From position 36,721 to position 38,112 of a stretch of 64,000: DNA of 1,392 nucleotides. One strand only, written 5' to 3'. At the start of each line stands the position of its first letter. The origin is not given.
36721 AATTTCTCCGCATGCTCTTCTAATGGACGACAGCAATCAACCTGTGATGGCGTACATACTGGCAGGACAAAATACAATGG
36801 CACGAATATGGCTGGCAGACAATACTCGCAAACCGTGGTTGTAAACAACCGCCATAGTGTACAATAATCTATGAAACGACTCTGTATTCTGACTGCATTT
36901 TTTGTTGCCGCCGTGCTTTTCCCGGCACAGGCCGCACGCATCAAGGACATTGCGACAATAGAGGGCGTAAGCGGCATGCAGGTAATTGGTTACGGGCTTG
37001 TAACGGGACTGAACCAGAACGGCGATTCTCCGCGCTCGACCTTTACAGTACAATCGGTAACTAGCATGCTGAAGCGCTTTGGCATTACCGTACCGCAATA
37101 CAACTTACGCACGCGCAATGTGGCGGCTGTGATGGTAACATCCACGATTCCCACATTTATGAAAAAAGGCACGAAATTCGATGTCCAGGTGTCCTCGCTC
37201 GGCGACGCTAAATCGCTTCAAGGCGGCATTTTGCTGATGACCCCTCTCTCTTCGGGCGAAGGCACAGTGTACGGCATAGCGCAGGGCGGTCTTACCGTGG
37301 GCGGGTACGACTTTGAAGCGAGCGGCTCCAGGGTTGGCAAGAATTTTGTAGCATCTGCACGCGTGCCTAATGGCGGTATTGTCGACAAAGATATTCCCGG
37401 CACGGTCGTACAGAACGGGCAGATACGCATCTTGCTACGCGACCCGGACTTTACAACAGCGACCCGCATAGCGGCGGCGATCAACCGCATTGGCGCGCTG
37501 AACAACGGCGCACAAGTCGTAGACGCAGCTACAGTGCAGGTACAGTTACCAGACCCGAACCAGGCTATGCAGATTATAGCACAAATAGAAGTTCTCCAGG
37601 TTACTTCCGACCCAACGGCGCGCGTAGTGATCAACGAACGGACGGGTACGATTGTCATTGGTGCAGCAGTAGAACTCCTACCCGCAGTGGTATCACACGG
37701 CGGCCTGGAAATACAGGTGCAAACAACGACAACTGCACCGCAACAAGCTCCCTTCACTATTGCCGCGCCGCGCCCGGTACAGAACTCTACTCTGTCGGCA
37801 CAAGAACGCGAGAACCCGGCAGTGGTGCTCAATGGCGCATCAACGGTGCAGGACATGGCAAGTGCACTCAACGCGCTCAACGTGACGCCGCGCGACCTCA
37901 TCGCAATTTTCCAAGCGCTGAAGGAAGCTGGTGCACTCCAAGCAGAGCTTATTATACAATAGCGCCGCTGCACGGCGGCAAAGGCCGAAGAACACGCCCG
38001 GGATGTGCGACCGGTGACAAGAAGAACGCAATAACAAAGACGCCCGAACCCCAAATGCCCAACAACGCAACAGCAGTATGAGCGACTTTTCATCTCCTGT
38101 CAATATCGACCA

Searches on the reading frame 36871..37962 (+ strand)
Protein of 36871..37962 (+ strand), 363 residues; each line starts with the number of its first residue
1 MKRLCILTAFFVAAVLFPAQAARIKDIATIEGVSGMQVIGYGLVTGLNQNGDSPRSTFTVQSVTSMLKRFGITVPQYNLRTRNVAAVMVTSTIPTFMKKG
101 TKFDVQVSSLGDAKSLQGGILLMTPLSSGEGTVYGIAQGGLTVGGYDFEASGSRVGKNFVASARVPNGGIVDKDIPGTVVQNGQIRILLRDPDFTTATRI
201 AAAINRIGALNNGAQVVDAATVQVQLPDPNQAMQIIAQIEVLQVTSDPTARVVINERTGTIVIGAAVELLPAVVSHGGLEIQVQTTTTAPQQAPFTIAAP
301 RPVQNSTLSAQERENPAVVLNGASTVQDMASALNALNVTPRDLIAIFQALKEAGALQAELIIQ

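Call 4: search_protein_families(library=pfam, proteins=[window:36871-37962:+])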
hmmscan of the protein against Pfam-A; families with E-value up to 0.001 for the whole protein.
window:36871-37962:+ (363 aa): 1 family
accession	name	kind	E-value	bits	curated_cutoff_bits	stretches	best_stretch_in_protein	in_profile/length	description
PF02119.21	FlgI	-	2.2e-116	389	25.3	1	23-362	1-343/343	Flagellar P-ring protein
